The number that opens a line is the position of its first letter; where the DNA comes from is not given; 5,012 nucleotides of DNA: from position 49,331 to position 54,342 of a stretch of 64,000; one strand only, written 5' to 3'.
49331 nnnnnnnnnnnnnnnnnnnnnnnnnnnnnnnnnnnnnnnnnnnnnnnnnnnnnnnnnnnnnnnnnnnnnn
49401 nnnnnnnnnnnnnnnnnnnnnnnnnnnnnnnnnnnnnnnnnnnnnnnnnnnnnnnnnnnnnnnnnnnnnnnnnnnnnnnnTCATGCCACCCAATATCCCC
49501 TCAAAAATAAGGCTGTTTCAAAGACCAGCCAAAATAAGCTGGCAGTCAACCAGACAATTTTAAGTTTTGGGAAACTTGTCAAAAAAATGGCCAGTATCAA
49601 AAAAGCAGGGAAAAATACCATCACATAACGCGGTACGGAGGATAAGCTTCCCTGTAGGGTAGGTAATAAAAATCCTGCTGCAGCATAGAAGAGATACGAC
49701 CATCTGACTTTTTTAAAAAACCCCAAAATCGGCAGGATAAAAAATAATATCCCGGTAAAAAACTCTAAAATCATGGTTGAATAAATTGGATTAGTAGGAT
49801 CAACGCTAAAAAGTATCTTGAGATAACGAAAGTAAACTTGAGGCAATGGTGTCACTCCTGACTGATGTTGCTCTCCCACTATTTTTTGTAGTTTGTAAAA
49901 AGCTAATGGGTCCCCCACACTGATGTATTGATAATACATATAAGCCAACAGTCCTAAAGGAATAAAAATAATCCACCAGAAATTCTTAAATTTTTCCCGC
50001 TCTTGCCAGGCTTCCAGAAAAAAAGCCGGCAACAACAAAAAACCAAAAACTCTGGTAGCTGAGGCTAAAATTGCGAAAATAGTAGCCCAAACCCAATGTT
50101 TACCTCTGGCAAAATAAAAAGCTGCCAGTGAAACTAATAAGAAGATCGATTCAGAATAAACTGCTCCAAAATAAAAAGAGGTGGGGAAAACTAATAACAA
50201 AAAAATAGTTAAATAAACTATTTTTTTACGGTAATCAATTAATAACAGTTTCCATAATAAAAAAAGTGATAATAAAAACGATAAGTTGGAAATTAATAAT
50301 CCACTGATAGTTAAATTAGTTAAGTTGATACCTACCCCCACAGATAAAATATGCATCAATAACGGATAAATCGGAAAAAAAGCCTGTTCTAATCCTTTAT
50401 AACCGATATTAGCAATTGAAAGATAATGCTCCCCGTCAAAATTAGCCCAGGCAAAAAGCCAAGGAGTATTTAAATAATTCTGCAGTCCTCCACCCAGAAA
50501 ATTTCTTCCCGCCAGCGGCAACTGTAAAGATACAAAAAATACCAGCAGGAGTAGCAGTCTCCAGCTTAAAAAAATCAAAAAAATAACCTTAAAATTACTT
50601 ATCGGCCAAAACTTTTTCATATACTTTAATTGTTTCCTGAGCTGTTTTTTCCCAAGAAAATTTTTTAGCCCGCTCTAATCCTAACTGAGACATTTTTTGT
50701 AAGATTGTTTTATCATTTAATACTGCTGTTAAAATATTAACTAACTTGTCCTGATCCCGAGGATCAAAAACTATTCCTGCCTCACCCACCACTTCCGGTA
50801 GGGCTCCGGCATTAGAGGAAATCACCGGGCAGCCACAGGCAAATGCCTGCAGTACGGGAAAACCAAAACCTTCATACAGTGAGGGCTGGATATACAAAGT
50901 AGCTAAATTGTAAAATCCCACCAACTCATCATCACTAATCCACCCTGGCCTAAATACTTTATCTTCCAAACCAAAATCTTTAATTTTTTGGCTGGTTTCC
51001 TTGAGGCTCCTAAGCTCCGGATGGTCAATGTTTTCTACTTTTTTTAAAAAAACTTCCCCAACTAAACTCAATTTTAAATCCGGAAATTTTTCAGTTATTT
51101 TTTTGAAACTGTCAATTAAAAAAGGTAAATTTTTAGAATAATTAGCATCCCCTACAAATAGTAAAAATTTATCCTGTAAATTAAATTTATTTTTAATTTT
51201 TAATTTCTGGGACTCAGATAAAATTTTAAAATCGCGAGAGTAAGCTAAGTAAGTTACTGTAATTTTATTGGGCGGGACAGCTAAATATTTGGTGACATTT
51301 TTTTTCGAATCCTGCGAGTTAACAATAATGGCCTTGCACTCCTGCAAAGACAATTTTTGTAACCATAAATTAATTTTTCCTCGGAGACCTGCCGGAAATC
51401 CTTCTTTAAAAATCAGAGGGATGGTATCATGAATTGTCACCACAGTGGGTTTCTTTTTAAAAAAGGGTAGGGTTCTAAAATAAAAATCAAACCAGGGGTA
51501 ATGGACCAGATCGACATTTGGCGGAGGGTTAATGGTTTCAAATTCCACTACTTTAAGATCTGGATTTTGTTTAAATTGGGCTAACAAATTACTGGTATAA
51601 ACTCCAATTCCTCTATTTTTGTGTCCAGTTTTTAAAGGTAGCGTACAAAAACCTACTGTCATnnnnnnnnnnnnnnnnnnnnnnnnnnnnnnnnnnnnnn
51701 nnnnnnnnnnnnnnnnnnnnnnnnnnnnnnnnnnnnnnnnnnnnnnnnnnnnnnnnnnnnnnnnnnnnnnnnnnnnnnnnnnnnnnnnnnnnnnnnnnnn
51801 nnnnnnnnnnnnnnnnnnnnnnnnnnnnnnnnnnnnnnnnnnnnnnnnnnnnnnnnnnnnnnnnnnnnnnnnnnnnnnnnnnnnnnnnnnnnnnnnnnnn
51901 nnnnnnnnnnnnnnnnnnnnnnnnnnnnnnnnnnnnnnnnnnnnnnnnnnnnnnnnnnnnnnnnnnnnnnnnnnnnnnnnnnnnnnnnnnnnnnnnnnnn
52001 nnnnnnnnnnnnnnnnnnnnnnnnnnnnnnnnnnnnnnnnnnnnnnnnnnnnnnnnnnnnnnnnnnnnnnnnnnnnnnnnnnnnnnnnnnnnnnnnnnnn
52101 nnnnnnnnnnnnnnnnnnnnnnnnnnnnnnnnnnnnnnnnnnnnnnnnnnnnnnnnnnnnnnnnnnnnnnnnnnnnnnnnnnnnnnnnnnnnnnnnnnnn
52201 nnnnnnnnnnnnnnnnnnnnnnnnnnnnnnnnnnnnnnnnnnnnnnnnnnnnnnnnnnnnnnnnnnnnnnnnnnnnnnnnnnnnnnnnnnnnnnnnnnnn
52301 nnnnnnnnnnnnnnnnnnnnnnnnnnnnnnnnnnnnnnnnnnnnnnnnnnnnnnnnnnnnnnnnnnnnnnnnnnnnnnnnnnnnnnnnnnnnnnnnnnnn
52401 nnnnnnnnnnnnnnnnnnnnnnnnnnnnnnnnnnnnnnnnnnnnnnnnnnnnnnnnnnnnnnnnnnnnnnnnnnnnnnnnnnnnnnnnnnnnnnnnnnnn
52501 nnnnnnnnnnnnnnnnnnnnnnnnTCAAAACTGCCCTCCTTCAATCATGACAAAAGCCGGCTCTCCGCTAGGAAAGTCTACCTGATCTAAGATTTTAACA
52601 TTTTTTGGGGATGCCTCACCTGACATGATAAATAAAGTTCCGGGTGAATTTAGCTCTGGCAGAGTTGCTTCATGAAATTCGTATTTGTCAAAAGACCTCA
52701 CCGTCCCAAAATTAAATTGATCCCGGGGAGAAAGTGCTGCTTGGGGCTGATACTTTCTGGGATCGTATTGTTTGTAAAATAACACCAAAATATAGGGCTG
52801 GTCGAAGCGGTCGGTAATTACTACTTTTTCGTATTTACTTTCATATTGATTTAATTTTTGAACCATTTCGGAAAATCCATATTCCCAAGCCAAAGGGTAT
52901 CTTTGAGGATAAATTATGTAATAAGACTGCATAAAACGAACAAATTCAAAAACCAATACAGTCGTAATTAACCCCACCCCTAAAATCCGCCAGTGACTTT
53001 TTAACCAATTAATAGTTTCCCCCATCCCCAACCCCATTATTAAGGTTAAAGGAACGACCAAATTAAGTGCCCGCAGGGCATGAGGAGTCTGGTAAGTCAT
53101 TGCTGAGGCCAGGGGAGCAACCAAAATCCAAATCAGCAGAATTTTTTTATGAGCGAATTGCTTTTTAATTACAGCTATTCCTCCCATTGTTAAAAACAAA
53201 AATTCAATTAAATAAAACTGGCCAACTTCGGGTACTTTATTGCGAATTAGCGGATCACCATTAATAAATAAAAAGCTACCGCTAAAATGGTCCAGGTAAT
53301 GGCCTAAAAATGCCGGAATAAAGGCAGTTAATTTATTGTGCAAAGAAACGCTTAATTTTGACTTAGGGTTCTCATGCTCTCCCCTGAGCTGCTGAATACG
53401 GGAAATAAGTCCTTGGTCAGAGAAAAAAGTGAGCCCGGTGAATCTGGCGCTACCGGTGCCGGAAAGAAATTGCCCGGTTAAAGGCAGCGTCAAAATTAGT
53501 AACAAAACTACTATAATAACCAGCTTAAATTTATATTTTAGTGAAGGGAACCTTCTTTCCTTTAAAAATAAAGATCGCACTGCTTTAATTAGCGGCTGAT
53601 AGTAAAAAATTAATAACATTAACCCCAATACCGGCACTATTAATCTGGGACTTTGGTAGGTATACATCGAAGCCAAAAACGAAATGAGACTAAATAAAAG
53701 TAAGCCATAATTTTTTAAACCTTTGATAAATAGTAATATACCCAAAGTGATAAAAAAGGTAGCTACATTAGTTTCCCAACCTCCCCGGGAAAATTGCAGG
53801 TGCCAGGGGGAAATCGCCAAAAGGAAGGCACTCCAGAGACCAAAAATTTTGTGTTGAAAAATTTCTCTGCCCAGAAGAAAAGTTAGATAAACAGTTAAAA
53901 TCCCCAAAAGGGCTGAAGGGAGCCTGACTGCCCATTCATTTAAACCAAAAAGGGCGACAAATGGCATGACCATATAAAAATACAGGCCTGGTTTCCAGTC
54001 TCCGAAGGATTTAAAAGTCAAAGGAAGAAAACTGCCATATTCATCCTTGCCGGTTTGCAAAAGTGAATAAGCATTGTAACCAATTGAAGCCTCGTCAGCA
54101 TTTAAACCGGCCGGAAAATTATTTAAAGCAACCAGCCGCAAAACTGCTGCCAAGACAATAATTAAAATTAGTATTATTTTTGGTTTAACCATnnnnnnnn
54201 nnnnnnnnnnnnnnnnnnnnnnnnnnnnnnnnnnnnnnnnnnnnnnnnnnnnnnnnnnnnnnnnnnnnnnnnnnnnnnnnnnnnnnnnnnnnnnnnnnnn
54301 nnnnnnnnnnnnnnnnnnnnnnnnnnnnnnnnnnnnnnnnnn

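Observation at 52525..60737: Five tandem GT39/PMT_2-like GT-C paralogs with exact-identity gene-conversion tracts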

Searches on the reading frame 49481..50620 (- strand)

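Call 12: search_protein_families(library=pfam, proteins=[window:49481-50620:-], max_evalue=0.001)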
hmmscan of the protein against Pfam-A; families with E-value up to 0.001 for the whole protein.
window:49481-50620:- (379 aa): 0 families

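Call 31: search_protein_families(library=ncbifam, proteins=[window:49481-50620:-], max_evalue=0.001)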
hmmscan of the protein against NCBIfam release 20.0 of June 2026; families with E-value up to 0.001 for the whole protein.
window:49481-50620:- (379 aa): 1 family
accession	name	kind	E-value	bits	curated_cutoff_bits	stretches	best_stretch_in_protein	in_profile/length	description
NF046093.1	AZOBR_p60025_fam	subfamily_domain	0.00086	18.6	150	1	84-219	96-226/232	AZOBR_p60025 family cell surface glycopolymer formation protein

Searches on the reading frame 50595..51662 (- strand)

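Call 12: search_protein_families(library=pfam, proteins=[window:50595-51662:-], max_evalue=0.001)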
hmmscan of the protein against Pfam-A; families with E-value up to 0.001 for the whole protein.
window:50595-51662:- (355 aa): 6 families
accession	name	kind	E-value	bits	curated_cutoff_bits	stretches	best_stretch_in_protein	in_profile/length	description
PF00534.26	Glycos_transf_1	-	1.9e-33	115.9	26.4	1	152-326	3-167/172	Glycosyl transferases group 1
PF13692.12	Glyco_trans_1_4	-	1.8e-26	93.5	27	1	166-317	3-142/142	Glycosyl transferases group 1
PF13439.12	Glyco_transf_4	-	4.4e-11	43.5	28.5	1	49-138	72-163/170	Glycosyltransferase Family 4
PF13524.12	Glyco_trans_1_2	-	6.8e-06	26.5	25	1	226-344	27-142/144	Glycosyl transferase-like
PF13579.12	Glyco_trans_4_4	-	2.3e-05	25.2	29.7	1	47-137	71-155/158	Glycosyl transferase 4-like domain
PF20706.3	GT4-conflict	-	5.4e-05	22.8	26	1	245-342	273-383/385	Family 4 Glycosyltransferase in conflict systems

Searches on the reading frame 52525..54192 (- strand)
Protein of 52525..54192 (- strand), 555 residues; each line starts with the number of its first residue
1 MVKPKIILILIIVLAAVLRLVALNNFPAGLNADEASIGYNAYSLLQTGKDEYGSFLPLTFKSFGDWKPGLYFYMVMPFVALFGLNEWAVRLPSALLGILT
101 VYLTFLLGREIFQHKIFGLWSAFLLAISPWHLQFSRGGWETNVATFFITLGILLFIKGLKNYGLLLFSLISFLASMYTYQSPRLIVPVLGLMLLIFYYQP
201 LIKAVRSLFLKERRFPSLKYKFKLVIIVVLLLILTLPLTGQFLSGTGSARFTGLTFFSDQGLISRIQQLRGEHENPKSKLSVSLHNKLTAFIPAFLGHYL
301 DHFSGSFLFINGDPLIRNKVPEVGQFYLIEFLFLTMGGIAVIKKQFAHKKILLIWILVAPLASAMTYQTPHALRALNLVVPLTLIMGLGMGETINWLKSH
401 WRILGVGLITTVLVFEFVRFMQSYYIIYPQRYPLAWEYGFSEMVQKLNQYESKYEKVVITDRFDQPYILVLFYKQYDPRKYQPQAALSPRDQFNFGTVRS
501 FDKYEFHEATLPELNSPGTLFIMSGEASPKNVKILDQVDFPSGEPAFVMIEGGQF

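Call 5: search_protein_families(library=pfam, proteins=[window:52525-54192:-], max_evalue=0.01)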
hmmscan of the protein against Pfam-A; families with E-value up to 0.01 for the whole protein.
window:52525-54192:- (555 aa): 2 families
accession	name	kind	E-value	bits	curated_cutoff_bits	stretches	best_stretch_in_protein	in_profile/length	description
PF13231.12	PMT_2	-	6.6e-09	36.6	26.1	1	67-196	2-132/160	Dolichyl-phosphate-mannose-protein mannosyltransferase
PF02366.24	PMT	-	8.6e-08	32.5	22.7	1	11-158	3-154/245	Dolichyl-phosphate-mannose-protein mannosyltransferase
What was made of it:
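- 52525..54192 (-): P1, 555-aa GT-C (PMT_2) glycosyltransferase, orthologous clade C1. PMT_2 6.6e-9 and PMT 8.6e-8 (call 5).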

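Call 30: search_solved_structures(query=A1, max_evalue=0.01, show_alignments=2)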
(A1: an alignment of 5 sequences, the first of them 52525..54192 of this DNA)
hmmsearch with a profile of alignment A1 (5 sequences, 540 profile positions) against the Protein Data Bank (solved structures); distinct sequences matched with E-value up to 0.01: 1.
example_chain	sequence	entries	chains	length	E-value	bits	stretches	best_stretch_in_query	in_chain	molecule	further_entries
5ezm_A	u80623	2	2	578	2.4e-05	26.5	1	67-223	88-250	4-amino-4-deoxy-L-arabinose transferase or related glycosyltransferases of PMT family | 4-amino-4-deoxy-L-arabinose (L-Ara4N) transferase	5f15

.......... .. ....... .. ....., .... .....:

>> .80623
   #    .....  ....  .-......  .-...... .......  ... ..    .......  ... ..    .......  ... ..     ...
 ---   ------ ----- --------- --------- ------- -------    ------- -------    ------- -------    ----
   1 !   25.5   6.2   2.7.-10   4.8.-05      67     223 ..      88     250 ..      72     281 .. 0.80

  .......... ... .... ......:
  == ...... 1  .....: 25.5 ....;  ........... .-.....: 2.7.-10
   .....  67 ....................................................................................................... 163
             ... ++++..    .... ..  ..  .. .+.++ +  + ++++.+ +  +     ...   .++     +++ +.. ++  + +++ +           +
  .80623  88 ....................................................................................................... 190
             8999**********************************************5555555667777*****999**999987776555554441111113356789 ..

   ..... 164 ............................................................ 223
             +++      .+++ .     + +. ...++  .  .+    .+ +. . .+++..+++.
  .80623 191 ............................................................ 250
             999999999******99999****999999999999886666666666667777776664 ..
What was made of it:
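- On CAZy GT39 (protein O-mannosyltransferase) in the strict sense: The best sequence hit in the PDB is ArnT (GT83) (call 30).
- Closest known: ArnT. Same: It is the only solved structure found by sequence (2.4e-5, aligned over the TM2-TM3 region and beyond; call 30).
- The only PDB hit by sequence is ArnT, 2.4e-5 (call 30).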

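Call 31: search_protein_families(library=ncbifam, proteins=[window:52525-54192:-], max_evalue=0.001)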
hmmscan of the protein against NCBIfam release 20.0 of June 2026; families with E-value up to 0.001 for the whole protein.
window:52525-54192:- (555 aa): 2 families
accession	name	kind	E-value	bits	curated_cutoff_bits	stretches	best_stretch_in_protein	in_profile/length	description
TIGR03663.1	TIGR03663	subfamily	6.9e-10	38.5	126.25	1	6-236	2-220/435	flippase activity-associated protein Agl23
TIGR04154.1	archaeo_STT3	subfamily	0.00076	17.9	450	0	92-157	101-168/831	oligosaccharyl transferase, archaeosortase A system-associated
